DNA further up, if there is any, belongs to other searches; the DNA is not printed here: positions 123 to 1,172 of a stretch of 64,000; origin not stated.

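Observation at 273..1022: CtrA-like DNA-binding regulator whose receiver domain has lost every phosphorylation residue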

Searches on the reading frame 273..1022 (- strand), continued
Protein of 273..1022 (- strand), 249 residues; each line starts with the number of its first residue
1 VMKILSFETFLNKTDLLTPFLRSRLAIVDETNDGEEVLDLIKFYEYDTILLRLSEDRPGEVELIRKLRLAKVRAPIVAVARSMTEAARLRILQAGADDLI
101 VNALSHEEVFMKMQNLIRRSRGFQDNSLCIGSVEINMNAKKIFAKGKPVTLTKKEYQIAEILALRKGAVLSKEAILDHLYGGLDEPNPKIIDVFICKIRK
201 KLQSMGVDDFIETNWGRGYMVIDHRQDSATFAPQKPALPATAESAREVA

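Call 10: find_encoding_contigs(protein=P0005, flank=10000, max_places=3)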
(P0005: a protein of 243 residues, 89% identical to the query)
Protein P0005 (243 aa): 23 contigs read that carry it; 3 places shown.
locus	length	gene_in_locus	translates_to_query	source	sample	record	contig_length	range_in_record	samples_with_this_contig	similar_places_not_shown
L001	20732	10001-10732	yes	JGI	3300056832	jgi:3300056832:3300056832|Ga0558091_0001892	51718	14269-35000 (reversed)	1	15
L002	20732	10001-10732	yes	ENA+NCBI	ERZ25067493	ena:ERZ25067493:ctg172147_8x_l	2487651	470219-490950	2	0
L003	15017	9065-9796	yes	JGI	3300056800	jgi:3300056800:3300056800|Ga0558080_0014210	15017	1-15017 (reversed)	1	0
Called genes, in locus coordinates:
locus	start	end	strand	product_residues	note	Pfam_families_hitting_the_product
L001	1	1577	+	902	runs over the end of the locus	-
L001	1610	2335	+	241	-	-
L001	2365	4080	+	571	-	PF19541:DUF6065, PF13621:Cupin_8, PF08007:JmjC_2 (weak)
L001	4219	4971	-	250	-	PF01925:TauE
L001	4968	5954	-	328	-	PF00294:PfkB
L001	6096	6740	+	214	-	PF04519:Bactofilin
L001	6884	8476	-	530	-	PF00332:Glyco_hydro_17 (faint)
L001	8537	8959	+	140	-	PF13380:CoA_binding_2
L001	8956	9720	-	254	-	PF01987:AIM24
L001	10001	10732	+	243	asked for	PF00072:Response_reg (weak), PF00486:Trans_reg_C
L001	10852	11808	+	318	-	PF00389:2-Hacid_dh, PF02826:2-Hacid_dh_C, PF03446:NAD_binding_2 (weak)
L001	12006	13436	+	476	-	PF00171:Aldedh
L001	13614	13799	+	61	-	-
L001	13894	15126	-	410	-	PF05977:MFS_3, PF07690:MFS_1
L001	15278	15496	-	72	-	-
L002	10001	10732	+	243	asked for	PF00072:Response_reg (weak), PF00486:Trans_reg_C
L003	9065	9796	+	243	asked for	PF00072:Response_reg (weak), PF00486:Trans_reg_C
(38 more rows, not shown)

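Call 11: find_encoding_contigs(protein=P0119, flank=10000, max_places=2)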
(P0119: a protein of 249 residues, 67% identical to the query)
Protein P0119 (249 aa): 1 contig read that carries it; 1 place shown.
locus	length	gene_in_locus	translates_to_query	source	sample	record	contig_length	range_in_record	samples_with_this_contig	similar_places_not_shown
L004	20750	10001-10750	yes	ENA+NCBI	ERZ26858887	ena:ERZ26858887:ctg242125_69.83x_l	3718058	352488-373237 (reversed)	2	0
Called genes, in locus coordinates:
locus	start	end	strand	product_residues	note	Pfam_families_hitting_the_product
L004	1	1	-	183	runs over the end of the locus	PF00227:Proteasome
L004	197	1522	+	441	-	PF00083:Sugar_tr, PF07690:MFS_1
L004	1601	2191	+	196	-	PF00475:IGPD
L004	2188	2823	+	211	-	PF00117:GATase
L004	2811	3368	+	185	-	PF00583:Acetyltransf_1, PF13673:Acetyltransf_10, PF13508:Acetyltransf_7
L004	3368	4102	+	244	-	PF00977:His_biosynth, PF01207:Dus (faint)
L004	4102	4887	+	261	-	PF00977:His_biosynth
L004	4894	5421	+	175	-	PF01503:PRA-PH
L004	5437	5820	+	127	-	PF11969:DcpS_C, PF01230:HIT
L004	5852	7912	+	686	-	PF01979:Amidohydro_1, PF13580:SIS_2, PF22645:GKRP_SIS_N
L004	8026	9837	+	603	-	PF00920:ILVD_EDD_N, PF24877:ILV_EDD_C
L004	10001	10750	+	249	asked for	PF00072:Response_reg (weak), PF00486:Trans_reg_C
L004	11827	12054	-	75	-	-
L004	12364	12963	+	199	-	PF09867:TagF_N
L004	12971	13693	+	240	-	PF13672:PP2C_2, PF00481:PP2C, PF07228:SpoIIE (faint)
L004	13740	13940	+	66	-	-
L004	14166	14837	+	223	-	-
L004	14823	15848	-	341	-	PF01548:DEDD_Tnp_IS110, PF02371:Transposase_20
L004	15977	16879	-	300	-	PF00872:Transposase_mut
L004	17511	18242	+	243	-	PF13358:DDE_3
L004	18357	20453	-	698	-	PF07733:DNA_pol3_alpha, PF17657:DNA_pol3_finger, PF14579:HHH_6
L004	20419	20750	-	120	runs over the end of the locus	-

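Call 24: find_related_loci(query=window:273-1022:-, collection=genome_contigs, flank=10000)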
Query window:273-1022:- (249 aa) in genome_contigs; peptide patterns used: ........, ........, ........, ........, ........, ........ (x = any residue, [..] = any of these).
600 stretches matched a pattern (row limit reached: there are more); 599 encode a relative of the query (tblastn E <= 1e-3); the best 80 are kept; 80 distinct loci.
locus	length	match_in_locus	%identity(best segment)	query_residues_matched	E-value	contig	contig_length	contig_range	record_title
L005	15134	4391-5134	80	2-249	5e-133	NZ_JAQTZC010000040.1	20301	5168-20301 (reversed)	MAG: Acidocella sp. isolate STC_51 NODE_5571_length_20301_cov_8.057599_Sandtown_C, whole genome shotgun sequence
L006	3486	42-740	84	2-238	7e-137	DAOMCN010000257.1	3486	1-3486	MAG TPA_asm: Acidocella sp. isolate AMR_MDS_5079 NODE_3777_length_3486_cov_4.023025, whole genome shotgun sequence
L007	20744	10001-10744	80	2-249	4e-132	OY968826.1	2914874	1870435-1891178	MAG: uncultured Alphaproteobacteria bacterium isolate MFD01476.bin.1.74 genome assembly, chromosome: 1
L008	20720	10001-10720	41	2-247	2e-59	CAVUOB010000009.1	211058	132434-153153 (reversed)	MAG: uncultured Alphaproteobacteria bacterium isolate MFD02579.bin.1.110 genome assembly, contig: contig_25539, whole ge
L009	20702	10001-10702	41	2-235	1e-59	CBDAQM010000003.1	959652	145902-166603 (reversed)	MAG: Acetobacteraceae bacterium isolate f90abe36-3419-44c4-89fa-5acf7e2b84b5 genome assembly, contig: contig_3, whole ge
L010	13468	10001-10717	41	2-240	4e-58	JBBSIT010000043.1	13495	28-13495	MAG: Acetobacterales bacterium isolate LS3_sbin.48 LS3_sbin.48_K_762438_L_13495_cov_64.0000, whole genome shotgun sequen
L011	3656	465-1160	39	1-232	4e-56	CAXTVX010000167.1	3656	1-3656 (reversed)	MAG TPA_asm: uncultured Acetobacteraceae bacterium isolate private_T1889_metawrap_bin.2 genome assembly, contig: private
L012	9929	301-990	40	2-231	2e-55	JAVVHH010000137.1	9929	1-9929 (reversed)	MAG: Acetobacteraceae bacterium isolate PSP.bin.3 NODE_977_length_9929_cov_6.047195, whole genome shotgun sequence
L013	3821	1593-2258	40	2-223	1e-55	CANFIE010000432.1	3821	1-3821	MAG: Acetobacteraceae bacterium isolate Jr-11may16-217 genome assembly, contig: Jr-11may16-C51773, whole genome shotgun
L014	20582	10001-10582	48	34-226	4e-55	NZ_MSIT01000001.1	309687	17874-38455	Salibaculum halophilum strain WDS1C4 contig1, whole genome shotgun sequence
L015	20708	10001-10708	40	2-246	7e-55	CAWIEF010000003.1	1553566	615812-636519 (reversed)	MAG: uncultured Alphaproteobacteria bacterium isolate MFD04580.bin.1.119 genome assembly, contig: contig_23200, whole ge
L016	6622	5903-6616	39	2-238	8e-55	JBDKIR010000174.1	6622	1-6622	MAG: Pseudomonadota bacterium isolate greatmiami_2019_sw_WHONDRS-S19S_0099_B_bin.57 scaffold_1756731, whole genome shotg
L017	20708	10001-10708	40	2-240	2e-54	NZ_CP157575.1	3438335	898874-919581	Asaia sp. BMEF1 chromosome, complete genome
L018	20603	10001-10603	42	21-221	5e-54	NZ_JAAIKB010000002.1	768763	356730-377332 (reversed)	Falsiroseomonas algicola strain PeD5 NODE_2_length_768763_cov_212.065241, whole genome shotgun sequence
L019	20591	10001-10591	46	28-223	3e-54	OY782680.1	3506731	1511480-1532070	MAG: Aliishimia sp. isolate 63f2f763-dbc6-40f9-b46a-ede5a66909dd genome assembly, chromosome: 1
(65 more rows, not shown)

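Call 30: search_protein_representatives(protein=window:273-1022:-)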
Query: 249 residues. Proteins with E-value up to 0.001 (for the whole library): 41567; up to 1e-10: 8216; up to 1e-30: 307. The best 150 are listed.
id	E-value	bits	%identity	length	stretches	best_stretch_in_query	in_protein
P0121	1.1e-98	345.8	67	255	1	2-238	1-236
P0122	1.7e-63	230.7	52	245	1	2-221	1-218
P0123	1.6e-59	217.8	46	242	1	2-226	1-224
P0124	2.0e-57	210.9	46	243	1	2-221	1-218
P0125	1.1e-56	208.5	80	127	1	2-128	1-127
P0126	5.3e-51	189.9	51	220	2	138-224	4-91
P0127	2.8e-49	184.3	43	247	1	12-223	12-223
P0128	3.3e-49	184.0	41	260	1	20-243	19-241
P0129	4.0e-49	183.8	40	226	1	2-226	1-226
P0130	4.0e-47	177.2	40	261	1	3-240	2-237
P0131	8.5e-47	176.2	39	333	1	15-230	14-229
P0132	3.1e-46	174.3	43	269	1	25-225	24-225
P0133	6.6e-46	173.2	41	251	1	13-238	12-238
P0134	8.2e-46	172.9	42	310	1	31-225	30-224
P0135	8.2e-46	172.9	31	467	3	5-221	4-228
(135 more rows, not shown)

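Call 34: list_cluster_members(proteins=[P0119, P0121, P0122, P0123, P0124, P0127, P0128, P0129, P0130, P0133])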
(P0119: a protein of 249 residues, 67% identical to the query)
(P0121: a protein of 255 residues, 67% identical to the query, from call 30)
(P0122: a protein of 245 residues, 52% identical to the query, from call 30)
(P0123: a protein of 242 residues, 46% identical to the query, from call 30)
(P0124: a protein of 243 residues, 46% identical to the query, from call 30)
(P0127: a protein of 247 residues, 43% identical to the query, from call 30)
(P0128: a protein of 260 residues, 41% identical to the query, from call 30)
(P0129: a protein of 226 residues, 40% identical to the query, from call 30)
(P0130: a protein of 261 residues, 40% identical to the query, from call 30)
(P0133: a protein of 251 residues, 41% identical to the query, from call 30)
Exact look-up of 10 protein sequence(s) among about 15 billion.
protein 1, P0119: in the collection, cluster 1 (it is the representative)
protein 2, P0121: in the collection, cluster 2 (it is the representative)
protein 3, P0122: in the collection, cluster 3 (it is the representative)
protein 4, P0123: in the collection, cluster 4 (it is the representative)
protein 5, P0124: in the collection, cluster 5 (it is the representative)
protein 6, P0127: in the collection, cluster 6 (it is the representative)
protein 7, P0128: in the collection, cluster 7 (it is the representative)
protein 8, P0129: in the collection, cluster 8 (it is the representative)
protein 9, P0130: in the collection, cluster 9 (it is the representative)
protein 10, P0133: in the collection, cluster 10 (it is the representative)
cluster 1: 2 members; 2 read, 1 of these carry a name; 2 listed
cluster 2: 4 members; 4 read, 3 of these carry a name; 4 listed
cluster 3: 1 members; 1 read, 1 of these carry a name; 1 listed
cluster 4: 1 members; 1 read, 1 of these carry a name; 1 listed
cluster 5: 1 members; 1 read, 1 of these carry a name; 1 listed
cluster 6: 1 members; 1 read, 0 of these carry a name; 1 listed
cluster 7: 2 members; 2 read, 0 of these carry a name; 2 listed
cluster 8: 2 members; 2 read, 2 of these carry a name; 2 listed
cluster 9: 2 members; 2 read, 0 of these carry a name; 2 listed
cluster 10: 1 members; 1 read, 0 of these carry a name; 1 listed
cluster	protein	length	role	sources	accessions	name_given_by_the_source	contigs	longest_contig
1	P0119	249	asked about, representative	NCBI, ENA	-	-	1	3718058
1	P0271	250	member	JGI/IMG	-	two-component system cell cycle response regulator CtrA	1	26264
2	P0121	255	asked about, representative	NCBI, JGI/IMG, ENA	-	two-component system cell cycle response regulator CtrA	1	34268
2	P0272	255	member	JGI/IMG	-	two-component system cell cycle response regulator CtrA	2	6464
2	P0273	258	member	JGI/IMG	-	two-component system cell cycle response regulator CtrA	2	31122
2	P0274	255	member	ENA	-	-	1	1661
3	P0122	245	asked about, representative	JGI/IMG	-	two-component system cell cycle response regulator CtrA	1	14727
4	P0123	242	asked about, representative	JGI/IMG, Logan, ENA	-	two-component system cell cycle response regulator CtrA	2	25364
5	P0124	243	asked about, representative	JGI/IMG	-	two-component system cell cycle response regulator CtrA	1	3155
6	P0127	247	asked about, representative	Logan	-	-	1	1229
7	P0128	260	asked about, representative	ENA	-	-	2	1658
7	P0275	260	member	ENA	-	-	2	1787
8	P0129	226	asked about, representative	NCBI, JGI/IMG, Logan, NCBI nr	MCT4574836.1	MAG: response regulator transcription factor [Alphaproteobacteria bacterium] | two-component system cell cycle response regulator CtrA | response regulator transcription factor [Alphaproteobacteria bacterium]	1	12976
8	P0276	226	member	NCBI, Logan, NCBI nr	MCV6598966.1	MAG: response regulator transcription factor [Alphaproteobacteria bacterium] | response regulator transcription factor [Alphaproteobacteria bacterium]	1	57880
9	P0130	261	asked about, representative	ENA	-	-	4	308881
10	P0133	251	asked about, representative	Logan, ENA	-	-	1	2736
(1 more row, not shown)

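Call 35: find_homologous_proteins(query=L015:10001-10738:+, max_evalue=1e-20)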
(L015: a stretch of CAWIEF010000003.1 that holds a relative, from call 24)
Query L015:10001-10738:+ (246 aa): 8000 proteins with E <= 1e-20 among 8000 candidates; the best 120 are listed.
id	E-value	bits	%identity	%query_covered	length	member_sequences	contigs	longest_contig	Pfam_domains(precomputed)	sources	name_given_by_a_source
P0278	6.4e-152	522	99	100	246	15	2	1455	PF00486.35,PF00072.31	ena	-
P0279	2.5e-143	494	95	100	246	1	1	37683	PF00486.35,PF00072.31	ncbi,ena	-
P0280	3.2e-143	493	94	100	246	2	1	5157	PF00486.35,PF00072.31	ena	-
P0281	1.7e-142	491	95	98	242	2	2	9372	PF00486.35,PF00072.31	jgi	jgi:two-component system cell cycle response regulator CtrA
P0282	4.9e-142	489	93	100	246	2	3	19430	PF00486.35,PF00072.31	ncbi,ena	-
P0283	7.2e-142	489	93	100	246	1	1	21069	PF00486.35,PF00072.31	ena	-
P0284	1.1e-141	488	95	100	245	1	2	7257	PF00486.35,PF00072.31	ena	-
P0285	5.7e-141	486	91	100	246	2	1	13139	PF00486.35,PF00072.31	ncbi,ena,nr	ncbi:MAG: response regulator transcription factor [Acetobacteraceae bacterium]|nr:response regulator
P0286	1.6e-140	484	92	100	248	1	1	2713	PF00486.35,PF00072.31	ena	-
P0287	7.3e-140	482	92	100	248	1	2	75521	PF00486.35,PF00072.31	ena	-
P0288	6.6e-139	479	92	100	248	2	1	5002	PF00486.35,PF00072.31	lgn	-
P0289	7.7e-139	479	91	100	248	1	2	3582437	PF00486.35,PF00072.31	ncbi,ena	-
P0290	2.9e-137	474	90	100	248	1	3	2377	PF00486.35,PF00072.31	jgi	jgi:two-component system cell cycle response regulator CtrA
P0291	5.4e-136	470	89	100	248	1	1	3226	PF00486.35,PF00072.31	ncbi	ncbi:MAG: response regulator transcription factor [Janthinobacterium lividum]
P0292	8.8e-136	469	89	100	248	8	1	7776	PF00486.35,PF00072.31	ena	-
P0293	1.0e-135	469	89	100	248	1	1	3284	PF00486.35,PF00072.31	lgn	-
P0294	2.7e-135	467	89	100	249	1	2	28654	PF00486.35,PF00072.31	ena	-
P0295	1.8e-134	465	90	100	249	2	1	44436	PF00486.35,PF00072.31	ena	-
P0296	3.4e-133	460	88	100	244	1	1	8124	PF00486.35,PF00072.31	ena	-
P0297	6.9e-133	459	89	100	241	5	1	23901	PF00486.35,PF00072.31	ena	-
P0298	1.6e-132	458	88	100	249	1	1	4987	PF00486.35,PF00072.31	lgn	-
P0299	2.1e-132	458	87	100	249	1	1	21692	PF00486.35,PF00072.31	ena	-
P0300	4.9e-131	453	84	100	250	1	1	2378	PF00486.35,PF00072.31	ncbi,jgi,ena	-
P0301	5.0e-131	453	84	100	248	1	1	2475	PF00486.35,PF00072.31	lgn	-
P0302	7.4e-131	453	84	100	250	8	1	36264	PF00486.35,PF00072.31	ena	-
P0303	1.3e-127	442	82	100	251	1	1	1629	PF00486.35,PF00072.31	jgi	jgi:two-component system cell cycle response regulator CtrA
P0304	1.5e-127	442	89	92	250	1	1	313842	PF00486.35,PF00072.31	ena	-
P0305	1.7e-127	442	85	100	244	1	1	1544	PF00486.35,PF00072.31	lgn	-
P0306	7.1e-127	440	82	100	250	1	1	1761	PF00486.35,PF00072.31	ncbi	-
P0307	7.6e-127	440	84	100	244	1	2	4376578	PF00486.35,PF00072.31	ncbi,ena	-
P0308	3.7e-126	437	79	100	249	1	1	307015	PF00486.35,PF00072.31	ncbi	-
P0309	2.4e-124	431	82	100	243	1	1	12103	PF00486.35,PF00072.31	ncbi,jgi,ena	-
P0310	2.9e-124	431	83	100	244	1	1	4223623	PF00486.35,PF00072.31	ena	-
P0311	2.7e-123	428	84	98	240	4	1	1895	PF00486.35,PF00072.31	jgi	jgi:two-component system cell cycle response regulator CtrA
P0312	2.8e-123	428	81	100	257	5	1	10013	PF00486.35,PF00072.31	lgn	-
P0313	5.1e-122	424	80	100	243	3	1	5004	PF00486.35,PF00072.31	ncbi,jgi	-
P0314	6.1e-122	424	79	100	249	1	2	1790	PF00486.35,PF00072.31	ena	-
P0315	4.8e-120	417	77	100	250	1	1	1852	PF00486.35,PF00072.31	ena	-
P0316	5.5e-119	414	93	85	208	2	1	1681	PF00486.35,PF00072.31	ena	-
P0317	9.7e-118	410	76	98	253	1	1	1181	PF00486.35,PF00072.31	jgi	jgi:two-component system, cell cycle response regulator CtrA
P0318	2.8e-117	408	76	98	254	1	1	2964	PF00486.35,PF00072.31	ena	-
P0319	5.4e-116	404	79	91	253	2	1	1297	PF00486.35,PF00072.31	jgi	jgi:two-component system cell cycle response regulator CtrA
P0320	6.3e-115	401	75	100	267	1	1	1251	PF00486.35,PF00072.31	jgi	jgi:two-component system cell cycle response regulator CtrA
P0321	1.6e-113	396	75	96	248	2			PF00486.35,PF00072.31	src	-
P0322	3.2e-113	395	72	100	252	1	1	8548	PF00486.35,PF00072.31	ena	-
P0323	4.2e-113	395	76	91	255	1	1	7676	PF00486.35,PF00072.31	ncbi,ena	-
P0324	8.1e-113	394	73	100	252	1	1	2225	PF00486.35,PF00072.31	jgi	jgi:two-component system cell cycle response regulator CtrA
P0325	1.6e-112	393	78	90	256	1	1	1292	PF00486.35,PF00072.31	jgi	jgi:two-component system cell cycle response regulator CtrA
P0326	2.0e-112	392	76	91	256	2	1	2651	PF00486.35,PF00072.31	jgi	jgi:two-component system cell cycle response regulator CtrA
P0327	3.3e-112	392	73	96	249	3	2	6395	PF00486.35,PF00072.31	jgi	jgi:two-component system, cell cycle response regulator CtrA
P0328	6.8e-112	391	81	93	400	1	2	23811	PF00486.35,PF00072.31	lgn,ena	-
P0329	2.1e-111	389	73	99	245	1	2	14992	PF00486.35,PF00072.31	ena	-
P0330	7.0e-111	387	72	98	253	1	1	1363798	PF00486.35,PF00072.31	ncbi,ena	-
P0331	3.7e-110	385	70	100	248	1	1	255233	PF00486.35,PF00072.31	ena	-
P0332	2.5e-109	382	72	100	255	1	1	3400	PF00486.35,PF00072.31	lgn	-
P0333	7.3e-109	381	69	100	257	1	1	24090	PF00486.35,PF00072.31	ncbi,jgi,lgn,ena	-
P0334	1.1e-105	370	72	92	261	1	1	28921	PF00486.35,PF00072.31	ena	-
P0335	1.8e-105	370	73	92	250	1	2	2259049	PF00486.35,PF00072.31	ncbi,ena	-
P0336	2.5e-105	369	69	100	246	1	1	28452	PF00486.35,PF00072.31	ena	-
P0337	3.1e-105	369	71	92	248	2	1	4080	PF00486.35,PF00072.31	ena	-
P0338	3.2e-105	369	69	100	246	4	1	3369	PF00486.35,PF00072.31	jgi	jgi:two-component system cell cycle response regulator CtrA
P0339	3.6e-105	369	69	100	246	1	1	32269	PF00486.35,PF00072.31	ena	-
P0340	6.1e-105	368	70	95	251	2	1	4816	PF00486.35,PF00072.31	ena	-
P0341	8.7e-105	367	73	91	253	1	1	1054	PF00486.35,PF00072.31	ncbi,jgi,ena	jgi:two-component system cell cycle response regulator CtrA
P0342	2.0e-104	366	70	96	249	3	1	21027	PF00486.35,PF00072.31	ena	-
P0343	3.2e-104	366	69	97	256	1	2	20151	PF00486.35,PF00072.31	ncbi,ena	-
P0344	3.9e-104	365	70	96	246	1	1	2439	PF00486.35,PF00072.31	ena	-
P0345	3.9e-104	365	72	92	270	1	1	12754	PF00486.35,PF00072.31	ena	-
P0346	4.1e-104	365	72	92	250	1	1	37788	PF00486.35,PF00072.31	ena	-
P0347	4.7e-104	365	73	91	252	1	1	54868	PF00486.35,PF00072.31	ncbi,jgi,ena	jgi:two-component system cell cycle response regulator CtrA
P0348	5.6e-104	365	71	95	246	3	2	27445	PF00486.35,PF00072.31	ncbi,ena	-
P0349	7.3e-104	364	67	100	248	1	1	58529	PF00486.35,PF00072.31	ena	-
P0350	8.5e-104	364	69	98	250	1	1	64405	PF00486.35,PF00072.31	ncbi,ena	-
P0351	1.3e-103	364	70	92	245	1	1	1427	PF00486.35,PF00072.31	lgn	-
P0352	2.3e-103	363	69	100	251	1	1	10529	PF00486.35,PF00072.31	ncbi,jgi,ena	jgi:two-component system cell cycle response regulator CtrA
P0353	2.5e-103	363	67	100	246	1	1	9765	PF00486.35,PF00072.31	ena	-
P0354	2.7e-103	363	67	100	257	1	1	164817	PF00486.35,PF00072.31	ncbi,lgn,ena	-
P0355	4.0e-103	362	71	92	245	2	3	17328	PF00486.35,PF00072.31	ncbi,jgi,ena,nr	ncbi:MAG TPA: response regulator transcription factor [Acetobacteraceae bacterium]|nr:response regul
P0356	4.0e-103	362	71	93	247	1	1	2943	PF00486.35,PF00072.31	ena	-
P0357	1.0e-102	361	68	96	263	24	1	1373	PF00486.35,PF00072.31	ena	-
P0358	2.6e-102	359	70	93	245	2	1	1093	PF00486.35,PF00072.31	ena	-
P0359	3.0e-102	359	69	95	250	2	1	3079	PF00486.35,PF00072.31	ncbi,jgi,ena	jgi:two-component system cell cycle response regulator CtrA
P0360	3.2e-102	359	72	92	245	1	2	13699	PF00486.35,PF00072.31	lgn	-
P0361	3.5e-102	359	69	98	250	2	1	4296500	PF00486.35,PF00072.31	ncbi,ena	-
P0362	4.2e-102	359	70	91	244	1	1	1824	PF00486.35,PF00072.31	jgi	jgi:two-component system cell cycle response regulator CtrA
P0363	4.8e-102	359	67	100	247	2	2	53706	PF00486.35,PF00072.31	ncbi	-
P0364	5.2e-102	358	72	90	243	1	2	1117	PF00486.35,PF00072.31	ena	-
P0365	6.7e-102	358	68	95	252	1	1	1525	PF00486.35,PF00072.31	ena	-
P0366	9.6e-102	358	68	99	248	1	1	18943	PF00486.35,PF00072.31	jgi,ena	-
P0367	1.7e-101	357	69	99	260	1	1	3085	PF00486.35,PF00072.31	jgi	jgi:two-component system cell cycle response regulator CtrA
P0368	1.7e-101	357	69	94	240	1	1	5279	PF00486.35,PF00072.31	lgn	-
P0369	2.1e-101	356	70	95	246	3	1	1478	PF00486.35,PF00072.31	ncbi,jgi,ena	jgi:two-component system cell cycle response regulator CtrA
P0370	2.6e-101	356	67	96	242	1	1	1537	PF00486.35,PF00072.31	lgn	-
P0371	2.7e-101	356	68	96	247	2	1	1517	PF00486.35,PF00072.31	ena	-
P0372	2.8e-101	356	67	100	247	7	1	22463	PF00486.35,PF00072.31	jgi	-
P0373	2.8e-101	356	67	97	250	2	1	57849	PF00486.35,PF00072.31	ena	-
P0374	3.0e-101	356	69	95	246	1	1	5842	PF00486.35,PF00072.31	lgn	-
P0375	3.4e-101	356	66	100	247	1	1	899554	PF00486.35,PF00072.31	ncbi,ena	-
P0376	3.4e-101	356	68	98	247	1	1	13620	PF00486.35,PF00072.31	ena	-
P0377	3.9e-101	356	67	98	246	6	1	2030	PF00486.35,PF00072.31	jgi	-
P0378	4.1e-101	355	67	100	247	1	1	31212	PF00486.35,PF00072.31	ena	-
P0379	4.1e-101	355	72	91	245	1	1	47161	PF00486.35,PF00072.31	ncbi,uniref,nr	ncbi:response regulator transcription factor CtrA [Acidisphaera sp. L21]|uniref:response regulator t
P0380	4.5e-101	355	69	94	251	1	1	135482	PF00486.35,PF00072.31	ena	-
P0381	4.6e-101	355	71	91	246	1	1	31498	PF00486.35,PF00072.31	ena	-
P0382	4.8e-101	355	68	98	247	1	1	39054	PF00486.35,PF00072.31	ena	-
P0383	5.3e-101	355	68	98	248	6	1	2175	PF00486.35,PF00072.31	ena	-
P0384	6.3e-101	355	71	91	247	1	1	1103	PF00486.35,PF00072.31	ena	-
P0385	6.3e-101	355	68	97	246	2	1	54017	PF00486.35,PF00072.31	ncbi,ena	-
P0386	6.6e-101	355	68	97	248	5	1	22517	PF00486.35,PF00072.31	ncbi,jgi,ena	jgi:two-component system cell cycle response regulator CtrA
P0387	6.6e-101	355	72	91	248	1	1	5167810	PF00486.35,PF00072.31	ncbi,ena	-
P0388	7.2e-101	355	67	96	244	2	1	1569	PF00486.35,PF00072.31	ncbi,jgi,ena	jgi:two-component system cell cycle response regulator CtrA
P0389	7.4e-101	355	67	95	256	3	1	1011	PF00486.35,PF00072.31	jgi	jgi:two-component system cell cycle response regulator CtrA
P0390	7.5e-101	355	64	99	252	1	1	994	PF00486.35,PF00072.31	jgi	jgi:two-component system cell cycle response regulator CtrA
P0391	7.9e-101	355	68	95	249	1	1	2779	PF00486.35,PF00072.31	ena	-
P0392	8.3e-101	354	68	96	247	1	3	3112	PF00486.35,PF00072.31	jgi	jgi:two-component system cell cycle response regulator CtrA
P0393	1.0e-100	354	70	95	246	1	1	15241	PF00486.35,PF00072.31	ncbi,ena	-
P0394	1.0e-100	354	70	91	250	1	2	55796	PF00486.35,PF00072.31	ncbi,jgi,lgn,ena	jgi:two-component system cell cycle response regulator CtrA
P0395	1.1e-100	354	67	96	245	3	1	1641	PF00486.35,PF00072.31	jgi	-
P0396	1.1e-100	354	70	95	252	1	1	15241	PF00486.35,PF00072.31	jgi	jgi:two-component system cell cycle response regulator CtrA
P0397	1.1e-100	354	66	100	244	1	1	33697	PF00486.35,PF00072.31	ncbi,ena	-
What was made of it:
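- No Acidocella- or Acidiphilium-named protein appears among the 120 closest relatives of a D/E-type Acetobacteraceae CtrA (call 35).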
